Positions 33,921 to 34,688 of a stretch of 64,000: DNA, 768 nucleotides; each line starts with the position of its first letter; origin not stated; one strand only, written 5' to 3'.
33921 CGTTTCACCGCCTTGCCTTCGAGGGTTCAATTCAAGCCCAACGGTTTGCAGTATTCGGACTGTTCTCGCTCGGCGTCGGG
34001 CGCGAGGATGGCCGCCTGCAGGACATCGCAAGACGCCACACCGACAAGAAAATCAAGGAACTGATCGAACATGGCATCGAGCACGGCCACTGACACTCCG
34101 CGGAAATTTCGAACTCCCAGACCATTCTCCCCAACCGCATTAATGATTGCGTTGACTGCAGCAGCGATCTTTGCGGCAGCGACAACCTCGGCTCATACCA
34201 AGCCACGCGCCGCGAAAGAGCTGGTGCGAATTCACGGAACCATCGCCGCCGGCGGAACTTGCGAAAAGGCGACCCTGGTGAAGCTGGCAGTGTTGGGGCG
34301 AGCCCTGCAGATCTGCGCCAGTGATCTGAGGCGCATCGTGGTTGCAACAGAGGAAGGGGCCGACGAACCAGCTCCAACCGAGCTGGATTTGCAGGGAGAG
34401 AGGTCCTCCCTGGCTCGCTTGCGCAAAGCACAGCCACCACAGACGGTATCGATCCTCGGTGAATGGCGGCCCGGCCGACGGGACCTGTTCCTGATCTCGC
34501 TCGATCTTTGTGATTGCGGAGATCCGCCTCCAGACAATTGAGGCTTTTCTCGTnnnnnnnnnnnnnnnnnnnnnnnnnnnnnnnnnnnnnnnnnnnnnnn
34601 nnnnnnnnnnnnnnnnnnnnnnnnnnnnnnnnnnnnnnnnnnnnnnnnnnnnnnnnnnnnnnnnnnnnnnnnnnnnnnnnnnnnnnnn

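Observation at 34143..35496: LRAT/PLAAT-family papain-like enzyme flanked by a small secreted protein and a DUF4345 membrane protein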

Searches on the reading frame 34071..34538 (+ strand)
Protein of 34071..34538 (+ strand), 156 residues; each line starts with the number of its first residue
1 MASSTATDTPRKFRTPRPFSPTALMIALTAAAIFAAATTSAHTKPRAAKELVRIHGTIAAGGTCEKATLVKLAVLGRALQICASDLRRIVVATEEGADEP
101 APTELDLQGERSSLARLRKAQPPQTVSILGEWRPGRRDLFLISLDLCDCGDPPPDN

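Call 3: search_protein_families(library=pfam, proteins=[window:34071-34538:+], max_evalue=0.01)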
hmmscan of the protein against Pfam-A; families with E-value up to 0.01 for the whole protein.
seq(156 aa): 0 families

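Call 4: search_protein_families(library=ncbifam, proteins=[window:34071-34538:+], max_evalue=0.01)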
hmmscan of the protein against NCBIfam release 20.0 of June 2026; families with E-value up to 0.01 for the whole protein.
seq(156 aa): 0 families

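Call 8: search_protein_families(library=padloc, proteins=[window:34143-34538:+], max_evalue=0.1)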
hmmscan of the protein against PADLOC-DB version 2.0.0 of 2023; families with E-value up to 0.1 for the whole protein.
seq(132 aa): 1 family
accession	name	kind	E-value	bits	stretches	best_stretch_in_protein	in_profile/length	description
PDLC04511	PDC-M20A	-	0.081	10.4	1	8-84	33-107/253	-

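Call 40: find_homologous_proteins(query=window:34143-34538:+, max_evalue=0.001)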
Query seq(132 aa) (132 aa): 3 proteins with E <= 0.001 among 70 candidates.
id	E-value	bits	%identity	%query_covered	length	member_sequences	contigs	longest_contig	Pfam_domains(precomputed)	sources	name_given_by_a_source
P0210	5.4e-79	280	100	100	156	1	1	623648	-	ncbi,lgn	-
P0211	2.9e-26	110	47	95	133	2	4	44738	-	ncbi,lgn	-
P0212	1.2e-23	101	48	92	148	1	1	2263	-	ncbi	-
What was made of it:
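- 34071..34541 (+): Lineage-restricted small protein with an N-terminal signal-like segment, a conserved mature N-terminus HTKPR, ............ and a C-terminal CxC; linked to the HEAT gene rather than to the LRAT gene. Only 3 hits among 5.8 billion proteins (call 40).
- Tried and rejected: Homology search for the small protein: only 3 hits (call 40).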

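Call 58: predict_structure(alignment_id=A2)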
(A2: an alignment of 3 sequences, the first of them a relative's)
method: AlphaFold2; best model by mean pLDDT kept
length: 156 residues; sequences in the alignment: 3
mean_pLDDT: 71.5   pTM: 0.58
mean pLDDT of the five models: 71.5, 54.3, 51.4, 45.3, 40.4
residues with pLDDT >= 90: 20; 70-90: 66; 50-70: 51; < 50: 19
segments of 3 or more residues with pLDDT < 50: 34-45, 153-156
pLDDT, mean of each block of 10 residues (from residue 1): 55 58 57 48 54 87 77 87 82 57 87 87 88 83 80 47
secondary structure, 60 per line:
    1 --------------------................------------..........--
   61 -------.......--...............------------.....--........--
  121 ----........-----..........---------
elements in order: H21-36 E49-58 E68-74 E77-91 E104-108 H111-118 E125-132 E138-147
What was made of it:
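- Tried and rejected: Its AF2 model rests on a 3-sequence alignment and is unreliable (best model 71.5, the other four 40-54; call 58).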

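Call 60: fold_search(model_id=the predicted structure, library=pdb)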
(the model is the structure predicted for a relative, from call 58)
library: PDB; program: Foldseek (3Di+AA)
matches with E <= 10: 328; with E <= 0.001: 0
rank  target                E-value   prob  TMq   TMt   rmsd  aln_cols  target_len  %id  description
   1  3kf6_A                6.4e-02  0.96  0.32  0.36   7.6       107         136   16  Crystal structure of S. pombe Stn1-ten1 complex (released 2009-12-22)
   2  6cqm_H                1.5e-01  0.69  0.27  0.44   8.5        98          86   10  Crystal Structure of mitochondrial single-stranded DNA binding proteins from S. cerevisiae, Rim1 (Form2) (released 2018-05-30)
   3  6cqo_G                2.0e-01  0.57  0.27  0.42   8.6       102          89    9  Crystal Structure of mitochondrial single-stranded DNA binding proteins from S. cerevisiae (SeMet Labeled), Rim1 (Form (released 2018-05-30)
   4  8sok_B                2.0e-01  0.23  0.23  0.11  17.2       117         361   17  Cryo-EM structure of human CST bound to POT1(ESDL)/TPP1 in the presence of telomeric ssDNA (released 2023-06-07)
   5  6lbu_A                2.5e-01  0.51  0.26  0.23   5.6       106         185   12  Crystal structure of yeast Stn1 and Ten1 (released 2020-07-15)
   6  6cqm_C                3.0e-01  0.47  0.27  0.42   9.9       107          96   12  Crystal Structure of mitochondrial single-stranded DNA binding proteins from S. cerevisiae, Rim1 (Form2) (released 2018-05-30)
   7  5wqv_A                3.1e-01  0.33  0.28  0.41   8.6       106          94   12  Crystal structure of PriB mutant - S55A (released 2017-11-29)
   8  9mj5_B                3.1e-01  0.30  0.25  0.20   9.2       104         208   14  Catalytic domain of human DNA polymerase alpha in complex with DNA and RPA (released 2025-02-19)
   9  3en2                  3.1e-01  0.23  0.24  0.36  13.8       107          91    8  Three-dimensional structure of the protein priB from Ralstonia solanacearum at the resolution 2.3A. Northeast Structural (released 2008-10-07)
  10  4ycv_C                3.8e-01  0.23  0.23  0.09  10.6       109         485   16  Crystal structure of cladosporin in complex with plasmodium lysyl-tRNA synthetase (released 2015-06-24)
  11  5nd3_MODEL_1_C        4.2e-01  0.14  0.23  0.14   9.9       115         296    9  Microtubule-bound MKLP2 motor domain in the with no nucleotide (released 2017-10-04)
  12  2ihe                  4.8e-01  0.20  0.26  0.21   9.4       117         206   14  Crystal structure of wild-type single-stranded DNA binding protein from Thermus aquaticus (released 2007-01-02)
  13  8rxh_SP               4.8e-01  0.11  0.20  0.20   9.9       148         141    7  CRYO-EM STRUCTURE OF LEISHMANIA MAJOR 80S RIBOSOME WITH A/P/E-site tRNA AND mRNA : PARENTAL STRAIN (released 2024-05-15)
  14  6cqm_G                5.1e-01  0.44  0.28  0.45   8.5       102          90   10  Crystal Structure of mitochondrial single-stranded DNA binding proteins from S. cerevisiae, Rim1 (Form2) (released 2018-05-30)
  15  8rk2_B                5.1e-01  0.30  0.24  0.31   9.3       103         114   14  Human Replication protein A (RPA; trimeric core) - ssDNA complex (released 2024-04-24)
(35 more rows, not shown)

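Call 62: search_protein_families(library=phrogs, proteins=[window:34143-34538:+], max_evalue=0.01)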
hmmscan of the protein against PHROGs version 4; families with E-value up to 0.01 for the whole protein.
seq(132 aa): 0 families
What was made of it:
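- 34071..34541 (+): No family match (calls 3, 4, 62).
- On Toxin-immunity or anti-phage defence systems: PHROGs gives nothing (call 62).
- Checked: It has no Pfam, NCBIfam or PHROGs match (calls 3, 4, 62).
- There are no PADLOC or PHROGs matches for any of the three proteins (calls 8, 62).
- Tried and rejected: NCBIfam, PADLOC and PHROGs scans of the three proteins: no usable match (calls 4, 8, 62).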
